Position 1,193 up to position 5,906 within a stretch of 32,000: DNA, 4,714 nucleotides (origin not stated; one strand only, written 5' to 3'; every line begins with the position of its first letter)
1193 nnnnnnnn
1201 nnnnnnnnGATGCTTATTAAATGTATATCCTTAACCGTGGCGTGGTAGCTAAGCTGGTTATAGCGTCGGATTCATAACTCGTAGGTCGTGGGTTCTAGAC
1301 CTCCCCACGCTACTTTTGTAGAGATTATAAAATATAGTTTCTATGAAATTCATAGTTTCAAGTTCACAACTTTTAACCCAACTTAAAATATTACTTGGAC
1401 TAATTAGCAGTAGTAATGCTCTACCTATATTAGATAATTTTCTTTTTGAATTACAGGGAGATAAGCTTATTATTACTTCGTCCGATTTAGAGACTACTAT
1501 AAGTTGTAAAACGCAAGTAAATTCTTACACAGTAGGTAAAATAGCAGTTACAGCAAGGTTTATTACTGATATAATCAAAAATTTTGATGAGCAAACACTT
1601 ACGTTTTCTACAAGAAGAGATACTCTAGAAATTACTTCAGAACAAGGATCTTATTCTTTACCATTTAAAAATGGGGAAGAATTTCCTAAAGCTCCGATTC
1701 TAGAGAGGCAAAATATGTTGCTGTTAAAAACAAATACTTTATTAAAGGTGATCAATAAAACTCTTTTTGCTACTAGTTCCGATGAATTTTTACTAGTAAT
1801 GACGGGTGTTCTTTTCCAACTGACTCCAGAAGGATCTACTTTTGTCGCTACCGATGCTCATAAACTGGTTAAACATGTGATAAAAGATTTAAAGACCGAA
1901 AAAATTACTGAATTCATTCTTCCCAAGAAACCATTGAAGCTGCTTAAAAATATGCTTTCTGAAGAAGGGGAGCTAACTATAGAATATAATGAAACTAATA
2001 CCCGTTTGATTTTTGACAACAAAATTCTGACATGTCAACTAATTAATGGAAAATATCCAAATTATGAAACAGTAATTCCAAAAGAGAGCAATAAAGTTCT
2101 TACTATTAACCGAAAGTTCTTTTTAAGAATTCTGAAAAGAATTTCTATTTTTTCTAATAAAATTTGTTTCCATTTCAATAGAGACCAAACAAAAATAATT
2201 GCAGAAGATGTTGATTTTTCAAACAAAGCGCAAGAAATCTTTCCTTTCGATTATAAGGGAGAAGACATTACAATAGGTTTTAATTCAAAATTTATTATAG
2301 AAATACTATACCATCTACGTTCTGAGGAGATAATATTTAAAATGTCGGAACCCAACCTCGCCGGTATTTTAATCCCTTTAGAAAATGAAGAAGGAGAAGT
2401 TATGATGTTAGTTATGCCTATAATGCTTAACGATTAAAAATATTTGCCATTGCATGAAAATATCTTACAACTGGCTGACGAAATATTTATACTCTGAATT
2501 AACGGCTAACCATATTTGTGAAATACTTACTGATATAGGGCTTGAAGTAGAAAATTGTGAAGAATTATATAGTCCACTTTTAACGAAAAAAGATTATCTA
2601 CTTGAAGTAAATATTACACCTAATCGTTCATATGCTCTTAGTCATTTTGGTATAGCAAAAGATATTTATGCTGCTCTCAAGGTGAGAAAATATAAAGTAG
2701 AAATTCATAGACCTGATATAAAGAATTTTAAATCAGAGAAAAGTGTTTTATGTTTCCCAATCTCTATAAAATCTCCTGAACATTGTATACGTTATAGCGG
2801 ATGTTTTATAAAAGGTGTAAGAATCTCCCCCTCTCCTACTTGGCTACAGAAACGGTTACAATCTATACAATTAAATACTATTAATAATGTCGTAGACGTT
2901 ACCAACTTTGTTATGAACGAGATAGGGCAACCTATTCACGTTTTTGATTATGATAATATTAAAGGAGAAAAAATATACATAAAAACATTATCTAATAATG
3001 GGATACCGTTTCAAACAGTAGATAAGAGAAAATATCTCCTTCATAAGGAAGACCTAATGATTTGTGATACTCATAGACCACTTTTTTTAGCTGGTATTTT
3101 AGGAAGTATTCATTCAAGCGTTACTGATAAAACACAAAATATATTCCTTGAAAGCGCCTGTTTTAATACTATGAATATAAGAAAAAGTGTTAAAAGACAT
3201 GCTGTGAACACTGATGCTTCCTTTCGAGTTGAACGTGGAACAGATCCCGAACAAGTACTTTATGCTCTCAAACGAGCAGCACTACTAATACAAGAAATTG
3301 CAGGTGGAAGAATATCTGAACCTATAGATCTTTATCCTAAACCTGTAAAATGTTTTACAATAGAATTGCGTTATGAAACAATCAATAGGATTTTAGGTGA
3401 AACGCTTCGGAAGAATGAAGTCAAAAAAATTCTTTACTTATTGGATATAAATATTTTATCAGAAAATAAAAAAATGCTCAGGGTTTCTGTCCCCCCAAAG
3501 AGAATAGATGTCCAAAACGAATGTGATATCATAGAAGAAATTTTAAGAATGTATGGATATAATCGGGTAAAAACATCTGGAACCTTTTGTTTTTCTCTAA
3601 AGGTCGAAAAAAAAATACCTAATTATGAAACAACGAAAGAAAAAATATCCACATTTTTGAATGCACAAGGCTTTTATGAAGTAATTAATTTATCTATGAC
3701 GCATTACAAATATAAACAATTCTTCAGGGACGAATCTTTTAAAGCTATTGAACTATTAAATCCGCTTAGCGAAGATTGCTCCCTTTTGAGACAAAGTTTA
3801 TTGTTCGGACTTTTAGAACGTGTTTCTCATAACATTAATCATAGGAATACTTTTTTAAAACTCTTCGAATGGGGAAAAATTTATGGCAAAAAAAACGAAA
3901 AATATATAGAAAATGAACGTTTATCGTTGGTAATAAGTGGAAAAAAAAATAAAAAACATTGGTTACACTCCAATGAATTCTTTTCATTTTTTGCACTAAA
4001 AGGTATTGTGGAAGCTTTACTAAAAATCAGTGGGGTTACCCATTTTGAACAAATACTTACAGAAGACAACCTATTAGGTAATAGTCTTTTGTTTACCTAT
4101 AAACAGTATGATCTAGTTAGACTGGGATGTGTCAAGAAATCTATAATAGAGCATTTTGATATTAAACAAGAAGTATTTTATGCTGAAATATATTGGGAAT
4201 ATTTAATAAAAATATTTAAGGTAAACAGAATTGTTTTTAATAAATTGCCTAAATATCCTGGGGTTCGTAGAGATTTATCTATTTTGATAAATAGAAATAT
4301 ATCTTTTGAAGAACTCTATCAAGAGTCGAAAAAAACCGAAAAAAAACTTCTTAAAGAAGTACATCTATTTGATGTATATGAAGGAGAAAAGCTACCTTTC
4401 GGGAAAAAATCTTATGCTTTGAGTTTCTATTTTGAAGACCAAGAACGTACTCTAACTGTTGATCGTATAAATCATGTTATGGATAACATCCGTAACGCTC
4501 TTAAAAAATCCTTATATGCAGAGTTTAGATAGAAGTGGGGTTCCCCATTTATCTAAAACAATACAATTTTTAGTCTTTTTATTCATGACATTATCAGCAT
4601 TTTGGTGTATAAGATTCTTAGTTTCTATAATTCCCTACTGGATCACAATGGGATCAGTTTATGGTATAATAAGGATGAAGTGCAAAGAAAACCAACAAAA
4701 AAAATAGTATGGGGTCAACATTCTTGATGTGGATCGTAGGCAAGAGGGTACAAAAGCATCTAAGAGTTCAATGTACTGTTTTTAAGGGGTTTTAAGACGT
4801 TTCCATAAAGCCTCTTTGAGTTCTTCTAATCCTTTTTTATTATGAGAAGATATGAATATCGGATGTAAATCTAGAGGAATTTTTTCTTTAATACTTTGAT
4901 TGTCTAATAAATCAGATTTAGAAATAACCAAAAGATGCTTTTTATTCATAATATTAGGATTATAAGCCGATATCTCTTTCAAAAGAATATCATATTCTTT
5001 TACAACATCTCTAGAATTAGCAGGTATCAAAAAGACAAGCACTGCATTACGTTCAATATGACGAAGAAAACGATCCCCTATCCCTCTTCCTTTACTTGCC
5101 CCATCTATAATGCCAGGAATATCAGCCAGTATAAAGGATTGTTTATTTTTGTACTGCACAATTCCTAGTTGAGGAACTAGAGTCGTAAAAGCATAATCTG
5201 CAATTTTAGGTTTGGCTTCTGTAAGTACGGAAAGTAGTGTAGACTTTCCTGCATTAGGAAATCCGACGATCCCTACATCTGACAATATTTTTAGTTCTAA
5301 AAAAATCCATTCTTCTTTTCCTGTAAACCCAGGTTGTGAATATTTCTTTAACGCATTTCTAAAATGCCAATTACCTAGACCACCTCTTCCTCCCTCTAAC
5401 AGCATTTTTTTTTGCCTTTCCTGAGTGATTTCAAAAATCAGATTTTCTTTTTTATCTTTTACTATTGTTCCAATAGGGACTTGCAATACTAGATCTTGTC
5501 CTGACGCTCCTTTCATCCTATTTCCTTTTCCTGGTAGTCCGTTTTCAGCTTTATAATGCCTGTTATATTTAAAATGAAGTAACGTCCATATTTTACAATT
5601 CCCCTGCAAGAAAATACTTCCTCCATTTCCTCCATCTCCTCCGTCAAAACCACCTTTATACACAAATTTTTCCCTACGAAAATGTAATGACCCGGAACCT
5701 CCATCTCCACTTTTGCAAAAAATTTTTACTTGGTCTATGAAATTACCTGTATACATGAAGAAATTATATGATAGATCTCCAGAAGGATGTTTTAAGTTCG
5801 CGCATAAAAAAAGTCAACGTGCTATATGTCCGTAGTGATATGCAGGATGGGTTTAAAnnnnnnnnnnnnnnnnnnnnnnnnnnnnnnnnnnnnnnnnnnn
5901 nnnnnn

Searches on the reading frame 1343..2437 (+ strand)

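Call 44: search_protein_families(library=ncbifam, proteins=[window:1343-2437:+], max_evalue=0.00001)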
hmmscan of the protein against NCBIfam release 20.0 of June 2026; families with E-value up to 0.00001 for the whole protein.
window:1343-2437:+ (364 aa): 3 families
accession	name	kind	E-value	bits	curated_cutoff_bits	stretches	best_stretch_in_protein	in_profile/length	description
TIGR00663.1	dnan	equivalog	8.2e-75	252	137.65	1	1-361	1-366/367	DNA polymerase III subunit beta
NF004184.0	PRK05643.3-2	equivalog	3.3e-32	111.9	443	1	1-345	1-359/375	DNA polymerase III subunit beta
NF011508.0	PRK14946.1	equivalog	1.7e-19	70.3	513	1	1-321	1-328/366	DNA polymerase III subunit beta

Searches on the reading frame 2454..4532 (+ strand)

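Call 44: search_protein_families(library=ncbifam, proteins=[window:2454-4532:+], max_evalue=0.00001)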
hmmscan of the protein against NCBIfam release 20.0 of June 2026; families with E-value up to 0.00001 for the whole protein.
window:2454-4532:+ (692 aa): 3 families
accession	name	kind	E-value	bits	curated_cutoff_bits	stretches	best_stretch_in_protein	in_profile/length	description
TIGR00472.1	pheT_bact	equivalog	6.2e-181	603.5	402.65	2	43-692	154-798/798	phenylalanine--tRNA ligase subunit beta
NF001882.0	PRK00629.5-4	equivalog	4.3e-38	131.1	527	1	45-631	158-687/725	phenylalanine--tRNA ligase subunit beta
TIGR00471.1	pheT_arch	equivalog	5.6e-31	107.6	282.65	1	297-582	274-548/551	phenylalanine--tRNA ligase subunit beta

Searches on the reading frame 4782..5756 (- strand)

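Call 44: search_protein_families(library=ncbifam, proteins=[window:4782-5756:-], max_evalue=0.00001)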
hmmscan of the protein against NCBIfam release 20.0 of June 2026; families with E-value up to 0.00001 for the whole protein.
window:4782-5756:- (324 aa): 15 families
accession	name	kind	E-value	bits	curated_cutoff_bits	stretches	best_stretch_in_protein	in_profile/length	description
NF008956.1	PRK12299.1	equivalog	5.3e-122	406.8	300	1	5-322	1-326/327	GTPase ObgE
NF008955.0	PRK12297.1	equivalog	1.2e-117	393.4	406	1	5-322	2-329/429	GTPase ObgE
TIGR02729.1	Obg_CgtA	equivalog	1.4e-116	389.1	280.25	1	6-321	1-328/329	Obg family GTPase CgtA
NF008954.1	PRK12296.1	equivalog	1.7e-90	303.7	377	1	5-322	3-340/470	GTPase ObgE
NF007171.0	PRK09602.1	subfamily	2.8e-16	59.4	387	2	160-200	4-44/397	YchF-related putative GTPase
TIGR03156.1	GTP_HflX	equivalog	4.9e-15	55.3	216.75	1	159-320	190-350/351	GTPase HflX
TIGR00092.1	TIGR00092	equivalog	3.4e-14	52.8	279.2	1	161-236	5-97/368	redox-regulated ATPase YchF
NF000908.1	PRK00089.1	equivalog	1.4e-13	50.8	237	1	161-322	6-168/291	GTPase Era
NF008280.0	PRK11058.1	equivalog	3.1e-11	42.7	441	1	160-322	199-362/426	ribosome rescue GTPase HflX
TIGR00231.1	small_GTP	domain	3.8e-11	43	42.5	1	160-291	5-130/164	GTP-binding protein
TIGR03594.1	GTPase_EngA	equivalog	4e-10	39.3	306.7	1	161-322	3-161/432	ribosome biogenesis GTPase Der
TIGR00436.1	era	equivalog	9.8e-10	38.2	116.25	1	161-322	3-164/270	GTPase Era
TIGR03918.1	GTP_HydF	equivalog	6.9e-09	35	325.55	1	160-322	9-168/392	[FeFe] hydrogenase H-cluster maturation GTPase HydF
NF003661.0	PRK05291.1-3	equivalog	6.9e-08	32.2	380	1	161-321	219-370/448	tRNA uridine-5-carboxymethylaminomethyl(34) synthesis GTPase MnmE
TIGR03596.1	GTPase_YlqF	equivalog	7.2e-08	32.1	208.2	0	161-217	121-174/276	ribosome biogenesis GTPase YlqF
